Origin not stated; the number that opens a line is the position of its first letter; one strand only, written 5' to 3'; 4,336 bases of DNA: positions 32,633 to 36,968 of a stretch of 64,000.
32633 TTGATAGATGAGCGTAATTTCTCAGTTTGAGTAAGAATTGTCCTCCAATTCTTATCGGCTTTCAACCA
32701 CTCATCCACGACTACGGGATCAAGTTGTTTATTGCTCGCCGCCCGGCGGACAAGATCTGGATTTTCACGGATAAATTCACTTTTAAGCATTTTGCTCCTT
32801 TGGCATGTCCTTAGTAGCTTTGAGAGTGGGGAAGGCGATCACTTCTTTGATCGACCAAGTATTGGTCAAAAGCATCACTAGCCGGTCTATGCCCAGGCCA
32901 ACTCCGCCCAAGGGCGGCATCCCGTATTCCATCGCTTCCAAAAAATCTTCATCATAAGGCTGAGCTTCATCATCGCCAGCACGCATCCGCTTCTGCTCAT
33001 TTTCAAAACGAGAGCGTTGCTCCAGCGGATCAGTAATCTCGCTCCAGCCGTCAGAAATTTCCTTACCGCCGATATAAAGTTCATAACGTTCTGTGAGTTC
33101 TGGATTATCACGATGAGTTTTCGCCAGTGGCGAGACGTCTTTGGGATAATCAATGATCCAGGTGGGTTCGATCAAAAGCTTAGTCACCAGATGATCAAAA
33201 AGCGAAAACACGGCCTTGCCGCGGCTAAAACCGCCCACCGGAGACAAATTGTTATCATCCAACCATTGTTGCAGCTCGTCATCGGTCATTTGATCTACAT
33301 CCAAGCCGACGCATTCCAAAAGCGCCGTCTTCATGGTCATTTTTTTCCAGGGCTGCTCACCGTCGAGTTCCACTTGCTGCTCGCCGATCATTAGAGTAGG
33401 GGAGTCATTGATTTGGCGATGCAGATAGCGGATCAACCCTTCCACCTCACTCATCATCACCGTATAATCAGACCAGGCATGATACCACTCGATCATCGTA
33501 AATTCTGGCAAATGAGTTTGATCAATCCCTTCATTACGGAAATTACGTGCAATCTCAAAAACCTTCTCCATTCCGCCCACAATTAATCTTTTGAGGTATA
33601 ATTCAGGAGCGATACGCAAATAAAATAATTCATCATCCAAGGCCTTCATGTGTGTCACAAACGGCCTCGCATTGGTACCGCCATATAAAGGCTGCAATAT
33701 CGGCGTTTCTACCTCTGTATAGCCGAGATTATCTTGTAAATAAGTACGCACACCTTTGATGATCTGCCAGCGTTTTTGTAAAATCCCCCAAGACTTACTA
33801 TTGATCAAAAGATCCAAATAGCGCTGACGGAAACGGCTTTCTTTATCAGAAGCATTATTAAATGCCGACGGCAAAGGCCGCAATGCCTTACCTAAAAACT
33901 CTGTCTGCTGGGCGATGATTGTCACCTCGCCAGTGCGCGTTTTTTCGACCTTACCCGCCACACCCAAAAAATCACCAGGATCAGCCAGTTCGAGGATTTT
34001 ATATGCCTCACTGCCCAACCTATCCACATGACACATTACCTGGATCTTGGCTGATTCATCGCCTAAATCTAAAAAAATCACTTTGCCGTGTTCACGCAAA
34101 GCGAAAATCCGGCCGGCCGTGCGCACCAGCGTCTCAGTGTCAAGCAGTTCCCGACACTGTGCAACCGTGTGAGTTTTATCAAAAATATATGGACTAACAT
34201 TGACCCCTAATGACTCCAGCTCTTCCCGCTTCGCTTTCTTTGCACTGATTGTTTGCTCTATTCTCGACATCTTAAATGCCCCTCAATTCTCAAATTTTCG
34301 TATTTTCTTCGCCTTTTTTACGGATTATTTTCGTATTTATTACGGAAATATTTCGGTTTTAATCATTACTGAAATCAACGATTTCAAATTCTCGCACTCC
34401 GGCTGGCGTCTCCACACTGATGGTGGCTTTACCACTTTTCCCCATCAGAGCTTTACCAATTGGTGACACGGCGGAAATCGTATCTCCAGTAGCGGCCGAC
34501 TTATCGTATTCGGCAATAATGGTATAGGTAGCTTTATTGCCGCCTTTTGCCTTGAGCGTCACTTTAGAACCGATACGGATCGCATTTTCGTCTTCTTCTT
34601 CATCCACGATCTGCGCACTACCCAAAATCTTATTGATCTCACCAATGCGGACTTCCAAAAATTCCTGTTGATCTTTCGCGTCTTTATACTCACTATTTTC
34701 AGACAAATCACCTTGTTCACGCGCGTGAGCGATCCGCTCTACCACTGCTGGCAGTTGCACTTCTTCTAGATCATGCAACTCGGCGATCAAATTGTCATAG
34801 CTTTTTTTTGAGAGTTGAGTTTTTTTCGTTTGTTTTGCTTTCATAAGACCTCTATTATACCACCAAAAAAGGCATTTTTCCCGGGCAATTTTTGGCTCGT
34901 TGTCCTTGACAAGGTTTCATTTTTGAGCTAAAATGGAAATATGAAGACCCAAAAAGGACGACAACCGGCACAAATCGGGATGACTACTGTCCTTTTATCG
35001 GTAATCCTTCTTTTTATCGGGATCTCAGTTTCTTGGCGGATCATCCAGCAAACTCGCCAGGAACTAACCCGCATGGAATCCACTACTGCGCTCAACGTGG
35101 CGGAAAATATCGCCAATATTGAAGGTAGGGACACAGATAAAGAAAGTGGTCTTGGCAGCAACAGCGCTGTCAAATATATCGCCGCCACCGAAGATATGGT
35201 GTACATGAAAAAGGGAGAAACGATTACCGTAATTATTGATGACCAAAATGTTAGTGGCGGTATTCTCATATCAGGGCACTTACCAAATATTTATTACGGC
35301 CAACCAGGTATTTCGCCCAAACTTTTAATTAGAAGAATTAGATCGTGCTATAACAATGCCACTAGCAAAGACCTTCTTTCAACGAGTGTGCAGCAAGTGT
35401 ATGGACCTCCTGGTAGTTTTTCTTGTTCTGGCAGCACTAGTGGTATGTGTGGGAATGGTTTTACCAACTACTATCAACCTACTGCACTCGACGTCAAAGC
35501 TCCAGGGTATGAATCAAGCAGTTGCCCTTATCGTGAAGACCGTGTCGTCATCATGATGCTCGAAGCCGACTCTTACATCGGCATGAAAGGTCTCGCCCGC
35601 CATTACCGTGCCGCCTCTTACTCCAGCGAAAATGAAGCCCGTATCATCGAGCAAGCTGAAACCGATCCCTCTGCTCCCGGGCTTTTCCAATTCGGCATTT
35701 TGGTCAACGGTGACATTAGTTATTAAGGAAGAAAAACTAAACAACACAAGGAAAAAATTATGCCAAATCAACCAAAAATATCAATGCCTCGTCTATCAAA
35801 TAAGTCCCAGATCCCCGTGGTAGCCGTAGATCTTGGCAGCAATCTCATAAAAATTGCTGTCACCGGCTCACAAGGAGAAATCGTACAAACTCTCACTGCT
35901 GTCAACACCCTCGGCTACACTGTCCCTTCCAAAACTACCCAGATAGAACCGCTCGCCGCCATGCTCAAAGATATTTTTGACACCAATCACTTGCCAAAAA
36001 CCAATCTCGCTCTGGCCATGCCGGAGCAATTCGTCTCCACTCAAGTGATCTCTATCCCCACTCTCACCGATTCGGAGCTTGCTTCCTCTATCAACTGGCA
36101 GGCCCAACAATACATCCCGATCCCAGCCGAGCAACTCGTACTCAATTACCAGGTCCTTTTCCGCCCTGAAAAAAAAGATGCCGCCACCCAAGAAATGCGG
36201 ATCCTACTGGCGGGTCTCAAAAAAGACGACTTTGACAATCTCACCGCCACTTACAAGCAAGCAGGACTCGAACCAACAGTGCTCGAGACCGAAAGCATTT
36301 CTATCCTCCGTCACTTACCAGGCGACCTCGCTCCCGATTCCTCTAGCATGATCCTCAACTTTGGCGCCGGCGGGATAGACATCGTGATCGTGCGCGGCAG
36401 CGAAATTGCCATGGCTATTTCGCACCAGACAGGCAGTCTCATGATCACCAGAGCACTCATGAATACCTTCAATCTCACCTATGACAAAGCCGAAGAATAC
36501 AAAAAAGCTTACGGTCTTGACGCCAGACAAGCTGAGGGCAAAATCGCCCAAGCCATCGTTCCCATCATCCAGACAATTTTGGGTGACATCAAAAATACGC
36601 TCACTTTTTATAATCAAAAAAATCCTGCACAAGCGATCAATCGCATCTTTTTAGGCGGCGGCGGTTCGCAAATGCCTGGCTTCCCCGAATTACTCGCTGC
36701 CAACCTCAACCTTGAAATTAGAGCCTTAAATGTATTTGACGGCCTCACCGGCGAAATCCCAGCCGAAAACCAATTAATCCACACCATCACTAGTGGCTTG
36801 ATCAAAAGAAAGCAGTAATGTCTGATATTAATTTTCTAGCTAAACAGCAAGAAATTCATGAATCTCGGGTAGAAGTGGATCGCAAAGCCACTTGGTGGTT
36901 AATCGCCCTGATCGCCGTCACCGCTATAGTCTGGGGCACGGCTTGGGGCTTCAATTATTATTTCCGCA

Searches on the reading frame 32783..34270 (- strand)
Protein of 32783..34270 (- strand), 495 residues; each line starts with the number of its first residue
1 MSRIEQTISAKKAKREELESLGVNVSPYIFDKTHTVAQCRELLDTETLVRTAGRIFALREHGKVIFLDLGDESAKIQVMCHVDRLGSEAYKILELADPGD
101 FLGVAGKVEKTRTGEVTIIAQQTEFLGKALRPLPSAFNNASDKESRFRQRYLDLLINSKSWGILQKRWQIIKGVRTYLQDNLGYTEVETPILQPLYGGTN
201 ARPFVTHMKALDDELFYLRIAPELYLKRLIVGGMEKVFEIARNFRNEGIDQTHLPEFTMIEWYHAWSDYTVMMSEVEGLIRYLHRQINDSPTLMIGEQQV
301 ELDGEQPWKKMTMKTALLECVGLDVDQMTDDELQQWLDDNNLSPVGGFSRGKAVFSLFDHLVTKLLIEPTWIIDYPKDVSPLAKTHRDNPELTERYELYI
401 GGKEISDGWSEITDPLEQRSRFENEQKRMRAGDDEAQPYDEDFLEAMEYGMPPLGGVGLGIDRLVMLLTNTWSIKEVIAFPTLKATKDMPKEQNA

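Call 35: search_protein_families(library=pfam, proteins=[window:32783-34270:-], max_evalue=0.001)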
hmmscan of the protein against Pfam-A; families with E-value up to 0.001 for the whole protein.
window:32783-34270:- (495 aa): 3 families
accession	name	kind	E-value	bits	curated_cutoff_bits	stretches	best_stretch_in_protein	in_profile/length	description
PF00152.25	tRNA-synt_2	-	1.2e-87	294.3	25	1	143-483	2-307/308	tRNA synthetases class II (D, K and N)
PF01336.31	tRNA_anti-codon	-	3.7e-15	56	27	1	49-124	1-73/75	OB-fold nucleic acid binding domain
PF01409.25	tRNA-synt_2d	-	1.4e-06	28.4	19.8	1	236-287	104-153/246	tRNA synthetases class II core domain (F)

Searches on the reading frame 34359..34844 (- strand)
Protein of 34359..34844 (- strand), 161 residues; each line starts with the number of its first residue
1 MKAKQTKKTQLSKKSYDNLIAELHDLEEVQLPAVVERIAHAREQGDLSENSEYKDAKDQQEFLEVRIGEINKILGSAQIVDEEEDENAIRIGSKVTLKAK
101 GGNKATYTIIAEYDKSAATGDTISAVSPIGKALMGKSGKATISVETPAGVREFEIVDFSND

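Call 35: search_protein_families(library=pfam, proteins=[window:34359-34844:-], max_evalue=0.001)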
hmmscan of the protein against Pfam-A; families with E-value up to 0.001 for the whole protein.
window:34359-34844:- (161 aa): 2 families
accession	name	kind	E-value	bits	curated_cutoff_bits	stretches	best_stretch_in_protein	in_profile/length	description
PF03449.20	GreA_GreB_N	-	1.2e-23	83.5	24.5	1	10-79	2-71/71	Transcription elongation factor, N-terminal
PF01272.25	GreA_GreB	-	1.5e-16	60.6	26.9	1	86-159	3-76/77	Transcription elongation factor, GreA/GreB, C-term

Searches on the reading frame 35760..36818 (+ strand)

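Call 35: search_protein_families(library=pfam, proteins=[window:35760-36818:+], max_evalue=0.001)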
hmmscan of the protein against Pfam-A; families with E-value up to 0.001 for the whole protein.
window:35760-36818:+ (352 aa): 2 families
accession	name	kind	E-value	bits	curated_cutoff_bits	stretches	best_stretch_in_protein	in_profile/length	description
PF11104.14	PilM_2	-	3e-33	115.6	27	1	23-334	2-316/340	Type IV pilus assembly protein PilM;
PF14450.12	FtsA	-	3.8e-08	34.2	31.8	1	198-322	2-109/127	Cell division protein FtsA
